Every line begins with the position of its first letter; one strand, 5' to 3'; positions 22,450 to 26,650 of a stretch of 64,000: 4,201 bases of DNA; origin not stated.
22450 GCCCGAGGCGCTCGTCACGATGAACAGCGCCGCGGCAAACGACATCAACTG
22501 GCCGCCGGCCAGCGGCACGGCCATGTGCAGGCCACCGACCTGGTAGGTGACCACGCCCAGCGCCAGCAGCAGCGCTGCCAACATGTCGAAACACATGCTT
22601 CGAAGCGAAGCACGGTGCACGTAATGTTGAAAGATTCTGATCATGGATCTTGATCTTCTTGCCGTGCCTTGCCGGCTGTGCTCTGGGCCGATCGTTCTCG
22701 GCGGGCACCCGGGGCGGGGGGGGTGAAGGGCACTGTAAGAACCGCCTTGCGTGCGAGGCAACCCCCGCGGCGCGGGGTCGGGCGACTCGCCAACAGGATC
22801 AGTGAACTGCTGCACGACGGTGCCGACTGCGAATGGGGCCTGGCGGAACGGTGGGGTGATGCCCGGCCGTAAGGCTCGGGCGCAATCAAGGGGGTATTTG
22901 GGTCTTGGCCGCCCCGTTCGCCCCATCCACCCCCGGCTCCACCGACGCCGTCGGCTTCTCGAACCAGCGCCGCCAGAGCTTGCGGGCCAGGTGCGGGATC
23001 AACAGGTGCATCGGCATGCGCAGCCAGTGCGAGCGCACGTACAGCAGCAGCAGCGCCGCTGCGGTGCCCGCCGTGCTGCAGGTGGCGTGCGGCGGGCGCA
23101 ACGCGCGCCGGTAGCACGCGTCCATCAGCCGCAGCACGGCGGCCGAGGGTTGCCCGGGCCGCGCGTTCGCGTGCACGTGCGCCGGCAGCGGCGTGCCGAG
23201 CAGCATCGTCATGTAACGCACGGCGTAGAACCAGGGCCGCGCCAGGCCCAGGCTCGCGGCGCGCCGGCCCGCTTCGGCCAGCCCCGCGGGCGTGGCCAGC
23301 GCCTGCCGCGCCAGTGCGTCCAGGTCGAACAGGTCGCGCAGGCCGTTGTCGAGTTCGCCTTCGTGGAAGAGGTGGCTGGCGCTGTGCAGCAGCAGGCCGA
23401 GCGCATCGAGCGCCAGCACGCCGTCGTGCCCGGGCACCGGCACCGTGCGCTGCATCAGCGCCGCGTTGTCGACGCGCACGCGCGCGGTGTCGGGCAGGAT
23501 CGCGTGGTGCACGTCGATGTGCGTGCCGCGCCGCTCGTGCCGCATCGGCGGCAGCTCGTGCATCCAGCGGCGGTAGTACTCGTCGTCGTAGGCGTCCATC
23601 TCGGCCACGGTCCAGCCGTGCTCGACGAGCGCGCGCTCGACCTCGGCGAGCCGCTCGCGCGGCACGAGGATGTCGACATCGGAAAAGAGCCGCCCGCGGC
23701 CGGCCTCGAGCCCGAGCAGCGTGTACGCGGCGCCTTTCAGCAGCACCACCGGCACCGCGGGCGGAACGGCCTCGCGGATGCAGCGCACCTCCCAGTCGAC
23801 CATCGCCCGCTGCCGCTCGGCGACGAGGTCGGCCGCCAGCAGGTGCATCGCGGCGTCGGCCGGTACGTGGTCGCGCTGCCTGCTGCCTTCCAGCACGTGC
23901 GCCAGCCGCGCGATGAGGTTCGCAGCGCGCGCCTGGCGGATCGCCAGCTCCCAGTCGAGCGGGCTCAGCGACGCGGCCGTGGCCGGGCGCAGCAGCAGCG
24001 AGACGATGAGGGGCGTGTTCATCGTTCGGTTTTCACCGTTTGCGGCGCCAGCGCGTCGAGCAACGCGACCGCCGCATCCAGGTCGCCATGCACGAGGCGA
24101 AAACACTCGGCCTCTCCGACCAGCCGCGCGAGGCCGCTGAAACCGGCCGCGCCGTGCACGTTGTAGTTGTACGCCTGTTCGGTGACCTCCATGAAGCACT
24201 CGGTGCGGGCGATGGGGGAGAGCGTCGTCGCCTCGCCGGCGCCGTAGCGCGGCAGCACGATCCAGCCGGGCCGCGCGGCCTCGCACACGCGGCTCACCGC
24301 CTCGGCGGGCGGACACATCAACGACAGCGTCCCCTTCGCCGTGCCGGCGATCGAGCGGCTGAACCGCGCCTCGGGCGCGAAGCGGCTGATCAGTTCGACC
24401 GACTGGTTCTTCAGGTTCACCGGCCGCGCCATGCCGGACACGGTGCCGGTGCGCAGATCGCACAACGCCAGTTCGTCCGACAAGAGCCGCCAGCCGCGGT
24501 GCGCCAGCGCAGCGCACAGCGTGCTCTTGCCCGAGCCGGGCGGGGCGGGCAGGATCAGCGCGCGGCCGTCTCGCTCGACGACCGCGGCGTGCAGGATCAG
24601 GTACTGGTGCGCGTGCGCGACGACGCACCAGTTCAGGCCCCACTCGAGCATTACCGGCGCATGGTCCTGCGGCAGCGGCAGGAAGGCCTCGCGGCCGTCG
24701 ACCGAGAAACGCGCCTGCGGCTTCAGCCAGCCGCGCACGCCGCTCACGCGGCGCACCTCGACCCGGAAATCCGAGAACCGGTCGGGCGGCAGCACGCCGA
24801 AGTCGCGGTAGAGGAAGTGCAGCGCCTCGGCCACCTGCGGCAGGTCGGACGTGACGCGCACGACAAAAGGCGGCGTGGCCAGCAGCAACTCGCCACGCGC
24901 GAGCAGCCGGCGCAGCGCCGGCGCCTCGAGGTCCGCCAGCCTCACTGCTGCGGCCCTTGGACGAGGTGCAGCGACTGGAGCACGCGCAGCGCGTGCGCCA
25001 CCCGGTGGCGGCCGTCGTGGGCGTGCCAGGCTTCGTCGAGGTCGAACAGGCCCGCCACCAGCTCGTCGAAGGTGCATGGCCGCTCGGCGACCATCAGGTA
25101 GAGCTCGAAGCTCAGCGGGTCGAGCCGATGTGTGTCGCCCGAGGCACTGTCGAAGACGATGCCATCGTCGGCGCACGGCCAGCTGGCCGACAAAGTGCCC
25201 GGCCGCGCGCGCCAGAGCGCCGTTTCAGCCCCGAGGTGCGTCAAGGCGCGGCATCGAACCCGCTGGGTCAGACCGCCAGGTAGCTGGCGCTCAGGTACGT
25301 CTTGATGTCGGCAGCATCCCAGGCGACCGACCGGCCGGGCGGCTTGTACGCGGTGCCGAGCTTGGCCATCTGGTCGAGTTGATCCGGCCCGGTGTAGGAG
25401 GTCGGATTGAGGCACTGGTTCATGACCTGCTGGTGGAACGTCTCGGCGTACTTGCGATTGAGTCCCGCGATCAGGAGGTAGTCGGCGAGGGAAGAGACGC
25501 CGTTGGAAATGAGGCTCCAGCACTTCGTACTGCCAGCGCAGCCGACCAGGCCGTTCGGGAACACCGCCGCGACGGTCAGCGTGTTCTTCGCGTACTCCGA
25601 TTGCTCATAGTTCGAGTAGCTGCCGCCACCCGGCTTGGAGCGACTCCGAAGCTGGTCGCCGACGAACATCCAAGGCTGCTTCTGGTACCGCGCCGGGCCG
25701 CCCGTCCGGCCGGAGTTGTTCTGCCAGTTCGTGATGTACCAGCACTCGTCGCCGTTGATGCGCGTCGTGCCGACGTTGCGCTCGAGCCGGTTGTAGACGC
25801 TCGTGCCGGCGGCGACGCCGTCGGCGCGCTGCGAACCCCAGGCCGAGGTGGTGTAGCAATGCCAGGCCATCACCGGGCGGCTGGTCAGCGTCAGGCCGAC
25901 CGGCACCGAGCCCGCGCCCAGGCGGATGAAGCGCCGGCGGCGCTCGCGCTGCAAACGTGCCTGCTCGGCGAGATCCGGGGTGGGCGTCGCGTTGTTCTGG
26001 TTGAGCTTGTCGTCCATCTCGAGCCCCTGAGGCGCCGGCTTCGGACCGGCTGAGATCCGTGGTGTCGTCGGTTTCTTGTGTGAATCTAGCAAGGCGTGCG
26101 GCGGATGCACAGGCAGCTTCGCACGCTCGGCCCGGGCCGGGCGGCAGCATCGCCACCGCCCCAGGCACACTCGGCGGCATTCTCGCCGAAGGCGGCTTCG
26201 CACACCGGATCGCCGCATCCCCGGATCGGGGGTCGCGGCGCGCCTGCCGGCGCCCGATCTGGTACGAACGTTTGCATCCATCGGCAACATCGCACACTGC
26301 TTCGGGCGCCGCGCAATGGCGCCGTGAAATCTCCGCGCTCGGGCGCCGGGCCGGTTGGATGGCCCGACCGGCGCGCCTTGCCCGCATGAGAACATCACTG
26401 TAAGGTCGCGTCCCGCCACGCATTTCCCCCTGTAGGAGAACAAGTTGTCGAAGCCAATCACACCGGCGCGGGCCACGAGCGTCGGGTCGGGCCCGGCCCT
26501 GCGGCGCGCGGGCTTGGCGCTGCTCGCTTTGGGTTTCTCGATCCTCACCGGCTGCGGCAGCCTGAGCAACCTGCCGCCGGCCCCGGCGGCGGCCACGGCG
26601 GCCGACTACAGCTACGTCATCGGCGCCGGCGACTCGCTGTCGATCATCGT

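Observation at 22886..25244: PqqD-like / HPr-kinase-like / nucleotidyltransferase module embedded in the XrtA locus; substrate unknown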

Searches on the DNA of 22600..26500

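Call 77: search_rna_families(source=window, start=22600, end=26500, threshold=evalue, max_evalue=1)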
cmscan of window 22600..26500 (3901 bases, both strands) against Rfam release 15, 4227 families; matches with E-value up to 1: 1.
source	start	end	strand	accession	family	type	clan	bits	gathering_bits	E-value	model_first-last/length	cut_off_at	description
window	24827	24882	+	RF03997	mir-8510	Gene; miRNA;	-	21.4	60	0.47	1-67/67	no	mir-8510 microRNA precursor family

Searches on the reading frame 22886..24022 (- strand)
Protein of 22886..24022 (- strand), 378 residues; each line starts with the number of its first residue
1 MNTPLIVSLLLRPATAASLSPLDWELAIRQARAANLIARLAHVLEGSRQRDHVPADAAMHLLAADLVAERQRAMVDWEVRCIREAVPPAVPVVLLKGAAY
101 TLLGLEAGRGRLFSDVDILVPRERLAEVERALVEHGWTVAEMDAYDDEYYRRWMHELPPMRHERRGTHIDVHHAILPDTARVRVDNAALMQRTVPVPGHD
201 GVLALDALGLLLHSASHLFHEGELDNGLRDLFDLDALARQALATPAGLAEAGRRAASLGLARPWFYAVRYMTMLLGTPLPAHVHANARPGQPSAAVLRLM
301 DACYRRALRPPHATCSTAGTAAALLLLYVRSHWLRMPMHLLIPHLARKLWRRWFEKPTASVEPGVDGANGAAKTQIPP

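Call 6: search_protein_families(library=ncbifam, proteins=[window:22886-24022:-], max_evalue=0.001)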
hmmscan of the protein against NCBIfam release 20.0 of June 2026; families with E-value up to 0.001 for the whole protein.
window:22886-24022:- (378 aa): 0 families

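Call 7: search_protein_families(library=pfam, proteins=[window:22886-24022:-], max_evalue=0.01)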
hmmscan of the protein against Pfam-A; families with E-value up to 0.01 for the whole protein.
window:22886-24022:- (378 aa): 1 family
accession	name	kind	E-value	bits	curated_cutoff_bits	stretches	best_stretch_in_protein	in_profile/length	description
PF14907.12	NTP_transf_5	-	6.7e-45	154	31.2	1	21-275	2-248/249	Uncharacterised nucleotidyltransferase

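Call 37: search_solved_structures(query=window:22886-24022:-, max_evalue=1, show_alignments=1)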
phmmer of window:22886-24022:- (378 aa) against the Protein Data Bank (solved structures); distinct sequences matched with E-value up to 1: 0.

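Call 58: search_protein_families(library=padloc, proteins=[window:22886-24022:-], max_evalue=0.01)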
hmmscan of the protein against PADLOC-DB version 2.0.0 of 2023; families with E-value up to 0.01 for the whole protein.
window:22886-24022:- (378 aa): 0 families
